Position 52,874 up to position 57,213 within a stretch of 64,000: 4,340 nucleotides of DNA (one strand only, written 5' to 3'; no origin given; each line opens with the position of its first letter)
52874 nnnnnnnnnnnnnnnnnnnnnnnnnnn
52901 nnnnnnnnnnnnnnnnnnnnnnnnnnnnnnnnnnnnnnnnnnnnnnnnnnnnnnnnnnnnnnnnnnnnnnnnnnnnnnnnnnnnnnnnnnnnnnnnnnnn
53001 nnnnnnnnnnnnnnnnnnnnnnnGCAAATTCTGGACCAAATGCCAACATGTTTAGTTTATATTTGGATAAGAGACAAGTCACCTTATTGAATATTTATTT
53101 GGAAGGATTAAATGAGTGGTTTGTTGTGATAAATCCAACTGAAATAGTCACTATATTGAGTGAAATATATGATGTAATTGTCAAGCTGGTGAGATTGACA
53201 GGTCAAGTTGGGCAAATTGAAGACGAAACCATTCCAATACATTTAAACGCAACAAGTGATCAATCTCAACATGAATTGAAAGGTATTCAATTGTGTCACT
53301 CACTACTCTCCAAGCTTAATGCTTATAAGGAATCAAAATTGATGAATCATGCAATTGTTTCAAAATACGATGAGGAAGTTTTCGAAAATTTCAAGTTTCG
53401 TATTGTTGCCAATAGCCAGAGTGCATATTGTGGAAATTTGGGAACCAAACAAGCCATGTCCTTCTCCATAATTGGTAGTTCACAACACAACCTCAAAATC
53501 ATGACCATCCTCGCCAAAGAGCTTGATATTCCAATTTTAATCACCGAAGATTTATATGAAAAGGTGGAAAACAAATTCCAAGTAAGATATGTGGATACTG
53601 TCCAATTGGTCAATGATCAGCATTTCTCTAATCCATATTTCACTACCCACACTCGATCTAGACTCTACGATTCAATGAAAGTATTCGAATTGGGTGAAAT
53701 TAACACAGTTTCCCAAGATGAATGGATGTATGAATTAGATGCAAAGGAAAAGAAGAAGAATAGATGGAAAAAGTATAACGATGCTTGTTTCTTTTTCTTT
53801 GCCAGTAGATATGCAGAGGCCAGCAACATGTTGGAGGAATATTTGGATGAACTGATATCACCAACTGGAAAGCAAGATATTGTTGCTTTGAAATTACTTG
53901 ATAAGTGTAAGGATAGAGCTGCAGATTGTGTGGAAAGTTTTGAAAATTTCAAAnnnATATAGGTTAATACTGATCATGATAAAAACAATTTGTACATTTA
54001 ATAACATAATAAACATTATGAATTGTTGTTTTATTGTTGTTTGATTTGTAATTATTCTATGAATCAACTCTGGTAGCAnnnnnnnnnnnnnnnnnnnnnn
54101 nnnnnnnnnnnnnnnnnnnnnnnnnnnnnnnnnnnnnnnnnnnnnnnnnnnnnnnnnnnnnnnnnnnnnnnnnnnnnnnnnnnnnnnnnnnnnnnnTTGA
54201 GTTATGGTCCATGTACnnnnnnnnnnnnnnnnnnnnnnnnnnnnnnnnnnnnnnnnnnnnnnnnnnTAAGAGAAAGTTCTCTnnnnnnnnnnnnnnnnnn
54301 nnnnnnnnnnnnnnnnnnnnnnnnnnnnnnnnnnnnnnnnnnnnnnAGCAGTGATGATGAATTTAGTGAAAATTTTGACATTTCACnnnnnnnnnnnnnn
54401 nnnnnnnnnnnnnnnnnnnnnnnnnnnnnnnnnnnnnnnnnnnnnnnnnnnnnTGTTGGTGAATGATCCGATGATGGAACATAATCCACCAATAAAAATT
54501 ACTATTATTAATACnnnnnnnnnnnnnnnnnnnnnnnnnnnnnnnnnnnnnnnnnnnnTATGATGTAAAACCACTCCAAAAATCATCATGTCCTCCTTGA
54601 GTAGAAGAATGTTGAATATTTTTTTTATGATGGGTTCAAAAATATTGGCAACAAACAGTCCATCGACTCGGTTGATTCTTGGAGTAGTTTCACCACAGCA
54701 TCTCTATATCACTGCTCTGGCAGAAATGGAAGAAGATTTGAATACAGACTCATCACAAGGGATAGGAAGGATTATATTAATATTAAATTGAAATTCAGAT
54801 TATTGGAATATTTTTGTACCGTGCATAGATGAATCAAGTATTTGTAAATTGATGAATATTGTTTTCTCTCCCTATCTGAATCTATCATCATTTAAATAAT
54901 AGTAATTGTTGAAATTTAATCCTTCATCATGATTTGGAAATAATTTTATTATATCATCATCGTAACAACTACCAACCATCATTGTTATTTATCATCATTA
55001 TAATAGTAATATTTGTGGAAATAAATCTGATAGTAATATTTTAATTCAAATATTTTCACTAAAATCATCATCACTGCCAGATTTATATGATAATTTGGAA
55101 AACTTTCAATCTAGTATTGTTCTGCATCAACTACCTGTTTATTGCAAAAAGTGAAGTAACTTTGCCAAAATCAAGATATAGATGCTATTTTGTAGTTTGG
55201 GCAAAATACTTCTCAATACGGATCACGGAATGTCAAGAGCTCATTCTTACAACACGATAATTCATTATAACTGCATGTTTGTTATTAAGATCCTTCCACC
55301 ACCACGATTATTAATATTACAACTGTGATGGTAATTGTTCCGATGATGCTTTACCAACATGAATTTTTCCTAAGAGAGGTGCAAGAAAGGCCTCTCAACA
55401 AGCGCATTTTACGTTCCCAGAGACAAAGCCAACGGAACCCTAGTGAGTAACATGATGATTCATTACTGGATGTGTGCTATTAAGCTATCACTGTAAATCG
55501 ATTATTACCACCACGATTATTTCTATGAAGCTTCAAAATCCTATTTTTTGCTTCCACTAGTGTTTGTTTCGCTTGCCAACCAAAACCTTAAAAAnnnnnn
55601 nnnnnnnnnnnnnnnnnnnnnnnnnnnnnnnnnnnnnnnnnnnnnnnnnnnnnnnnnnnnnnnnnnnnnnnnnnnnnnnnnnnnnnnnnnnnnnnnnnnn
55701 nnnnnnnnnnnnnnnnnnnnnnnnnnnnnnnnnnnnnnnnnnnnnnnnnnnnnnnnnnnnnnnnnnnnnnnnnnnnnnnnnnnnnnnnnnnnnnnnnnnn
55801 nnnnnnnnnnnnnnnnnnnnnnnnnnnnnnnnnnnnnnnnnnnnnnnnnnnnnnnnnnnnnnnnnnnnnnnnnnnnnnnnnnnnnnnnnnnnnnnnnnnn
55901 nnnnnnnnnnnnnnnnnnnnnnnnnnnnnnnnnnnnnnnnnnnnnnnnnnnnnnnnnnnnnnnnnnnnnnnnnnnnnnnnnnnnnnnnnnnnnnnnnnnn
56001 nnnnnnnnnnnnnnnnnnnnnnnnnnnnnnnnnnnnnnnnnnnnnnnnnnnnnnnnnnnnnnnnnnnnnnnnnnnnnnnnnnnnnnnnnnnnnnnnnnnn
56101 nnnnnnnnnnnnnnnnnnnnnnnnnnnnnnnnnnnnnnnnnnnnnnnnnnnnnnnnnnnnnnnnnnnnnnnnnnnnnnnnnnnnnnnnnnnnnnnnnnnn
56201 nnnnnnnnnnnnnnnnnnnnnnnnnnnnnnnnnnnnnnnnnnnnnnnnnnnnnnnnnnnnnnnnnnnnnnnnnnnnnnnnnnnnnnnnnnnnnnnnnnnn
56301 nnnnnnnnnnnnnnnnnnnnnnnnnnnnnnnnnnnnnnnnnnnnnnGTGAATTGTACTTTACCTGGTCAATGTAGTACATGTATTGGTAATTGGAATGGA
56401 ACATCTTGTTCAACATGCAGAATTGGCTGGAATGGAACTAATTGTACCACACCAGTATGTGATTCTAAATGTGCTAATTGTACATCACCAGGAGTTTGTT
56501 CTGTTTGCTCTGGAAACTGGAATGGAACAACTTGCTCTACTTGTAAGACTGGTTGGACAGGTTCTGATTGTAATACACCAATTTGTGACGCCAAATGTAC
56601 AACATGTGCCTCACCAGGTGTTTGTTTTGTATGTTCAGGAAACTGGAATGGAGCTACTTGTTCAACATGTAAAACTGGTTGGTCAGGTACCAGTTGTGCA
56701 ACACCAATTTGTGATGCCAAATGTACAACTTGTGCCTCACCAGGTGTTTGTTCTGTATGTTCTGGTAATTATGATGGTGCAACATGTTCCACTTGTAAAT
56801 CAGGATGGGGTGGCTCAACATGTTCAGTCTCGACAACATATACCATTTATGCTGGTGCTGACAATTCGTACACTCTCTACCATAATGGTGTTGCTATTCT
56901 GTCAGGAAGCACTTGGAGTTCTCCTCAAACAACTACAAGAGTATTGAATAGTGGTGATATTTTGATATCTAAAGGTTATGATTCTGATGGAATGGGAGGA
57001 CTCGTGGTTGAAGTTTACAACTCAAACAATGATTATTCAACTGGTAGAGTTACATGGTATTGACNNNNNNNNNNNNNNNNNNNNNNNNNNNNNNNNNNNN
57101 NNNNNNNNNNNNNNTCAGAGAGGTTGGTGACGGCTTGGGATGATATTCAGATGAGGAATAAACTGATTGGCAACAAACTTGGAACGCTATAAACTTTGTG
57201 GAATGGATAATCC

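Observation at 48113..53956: Tandem pair of receptor-type proteins with a degenerate (probably non-catalytic) class III cyclase homology domain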

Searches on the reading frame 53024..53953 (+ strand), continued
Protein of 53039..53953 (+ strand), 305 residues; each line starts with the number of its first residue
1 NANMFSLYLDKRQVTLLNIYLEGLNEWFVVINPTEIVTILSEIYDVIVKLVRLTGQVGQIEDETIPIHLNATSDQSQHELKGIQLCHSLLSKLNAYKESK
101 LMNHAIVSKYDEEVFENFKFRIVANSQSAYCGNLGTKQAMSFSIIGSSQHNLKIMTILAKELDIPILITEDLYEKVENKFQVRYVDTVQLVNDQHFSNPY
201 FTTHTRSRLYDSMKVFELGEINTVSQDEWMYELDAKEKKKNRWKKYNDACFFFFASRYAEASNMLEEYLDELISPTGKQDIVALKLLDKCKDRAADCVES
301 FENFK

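Call 46: find_homologous_proteins(query=A3, max_evalue=1e-10)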
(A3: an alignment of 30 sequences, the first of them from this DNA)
Query A3 (30 sequences) (308 aa, profile of the alignment): 34 proteins with E <= 1e-10 among 4800 candidates.
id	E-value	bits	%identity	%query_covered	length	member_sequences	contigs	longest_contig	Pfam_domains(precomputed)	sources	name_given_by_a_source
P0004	2.6e-82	294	25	87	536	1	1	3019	-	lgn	-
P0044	3.6e-61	225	33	86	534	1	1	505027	-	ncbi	ncbi:hypothetical protein ABK040_003786 [Willaertia magna]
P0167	5.3e-20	90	20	59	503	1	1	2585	PF00211.26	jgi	jgi:adenylate cyclase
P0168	8.7e-18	83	-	-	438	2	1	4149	PF00211.26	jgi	-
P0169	2.2e-17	81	19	59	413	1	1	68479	PF00211.26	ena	-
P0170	8.1e-17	79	31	28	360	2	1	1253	PF00211.26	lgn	-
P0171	3.3e-16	77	23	60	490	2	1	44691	PF00672.31,PF00211.26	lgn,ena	-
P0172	4.7e-16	77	24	57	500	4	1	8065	PF00672.31,PF00211.26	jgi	jgi:adenylate cyclase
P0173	5.9e-16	77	23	57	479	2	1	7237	PF00211.26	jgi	jgi:adenylate cyclase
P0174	1.4e-14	72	24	56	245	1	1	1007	PF00211.26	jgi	-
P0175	2.1e-14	72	19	62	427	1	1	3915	PF05226.17,PF00211.26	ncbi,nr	ncbi:MAG: adenylate/guanylate cyclase domain-containing protein, partial [Caldimicrobium sp.]|nr:ade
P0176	3.9e-14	71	23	50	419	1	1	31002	PF05226.17,PF00211.26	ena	-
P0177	4.3e-14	71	19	63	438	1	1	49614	PF00211.26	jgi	jgi:adenylate cyclase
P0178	8.3e-14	70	34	17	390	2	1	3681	PF00211.26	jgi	-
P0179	4.7e-13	67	18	94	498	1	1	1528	PF00672.31,PF02743.25,PF00211.26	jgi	jgi:adenylate cyclase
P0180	1.4e-12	66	-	-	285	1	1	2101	PF00211.26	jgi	-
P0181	1.6e-12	65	22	59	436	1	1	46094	PF00211.26,PF00072.31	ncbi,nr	ncbi:hypothetical protein AGMMS49546_17390 [Spirochaetia bacterium]|nr:hypothetical protein AGMMS495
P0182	4.7e-12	64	-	-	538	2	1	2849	PF05226.17,PF00211.26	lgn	-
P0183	7.2e-12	63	24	44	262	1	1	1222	PF00211.26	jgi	-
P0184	8.0e-12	63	21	58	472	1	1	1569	PF00211.26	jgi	jgi:adenylate cyclase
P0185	9.5e-12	63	-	-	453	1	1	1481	PF05226.17,PF00211.26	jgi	-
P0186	1.2e-11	62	23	50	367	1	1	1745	PF00211.26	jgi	jgi:adenylate cyclase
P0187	1.3e-11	62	-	-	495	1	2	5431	PF00211.26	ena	-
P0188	1.5e-11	62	23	59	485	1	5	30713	PF00672.31,PF00211.26,PF17203.11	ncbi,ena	-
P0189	2.1e-11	62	22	59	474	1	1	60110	PF00672.31,PF00211.26,PF17203.11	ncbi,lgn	-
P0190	3.9e-11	61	30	29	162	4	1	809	PF00211.26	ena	-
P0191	4.4e-11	61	-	-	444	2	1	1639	PF00672.31,PF00211.26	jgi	-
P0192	5.0e-11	60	20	65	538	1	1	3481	PF05226.17,PF00211.26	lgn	-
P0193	5.2e-11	60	20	58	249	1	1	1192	PF00211.26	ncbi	-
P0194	5.3e-11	60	21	50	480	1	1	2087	PF00211.26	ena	-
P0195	5.6e-11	60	21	58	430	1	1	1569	PF02743.25,PF00211.26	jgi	jgi:adenylate cyclase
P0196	6.2e-11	60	24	56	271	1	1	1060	PF00211.26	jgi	jgi:adenylate cyclase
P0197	7.8e-11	60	-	-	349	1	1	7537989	PF00211.26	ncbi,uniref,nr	ncbi:adenylate/guanylate cyclase domain-containing protein [Bradyrhizobium sp. DOA1]|uniref:adenylat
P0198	8.7e-11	60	21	61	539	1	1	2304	PF05226.17,PF00211.26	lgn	-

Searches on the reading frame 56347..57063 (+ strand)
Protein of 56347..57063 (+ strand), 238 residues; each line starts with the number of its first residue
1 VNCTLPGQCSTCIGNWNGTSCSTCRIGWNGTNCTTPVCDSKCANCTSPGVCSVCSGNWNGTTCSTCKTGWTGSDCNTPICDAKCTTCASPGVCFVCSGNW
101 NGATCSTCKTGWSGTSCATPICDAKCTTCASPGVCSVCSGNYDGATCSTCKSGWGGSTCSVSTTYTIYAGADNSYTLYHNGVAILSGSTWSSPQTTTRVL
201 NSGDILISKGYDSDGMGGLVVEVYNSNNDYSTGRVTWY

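Call 52: search_protein_families(library=pfam, proteins=[window:56347-57063:+], max_evalue=0.001)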
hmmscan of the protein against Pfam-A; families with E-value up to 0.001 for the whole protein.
window:56347-57063:+ (238 aa): 2 families
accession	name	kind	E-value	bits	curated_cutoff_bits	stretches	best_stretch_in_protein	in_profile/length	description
PF25024.1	EGF_TEN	-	8e-05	22.8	65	0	63-106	177-220/234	Teneurin EGF domain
PF00053.31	EGF_laminin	-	0.00011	22.7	21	0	123-156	4-40/49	Laminin EGF domain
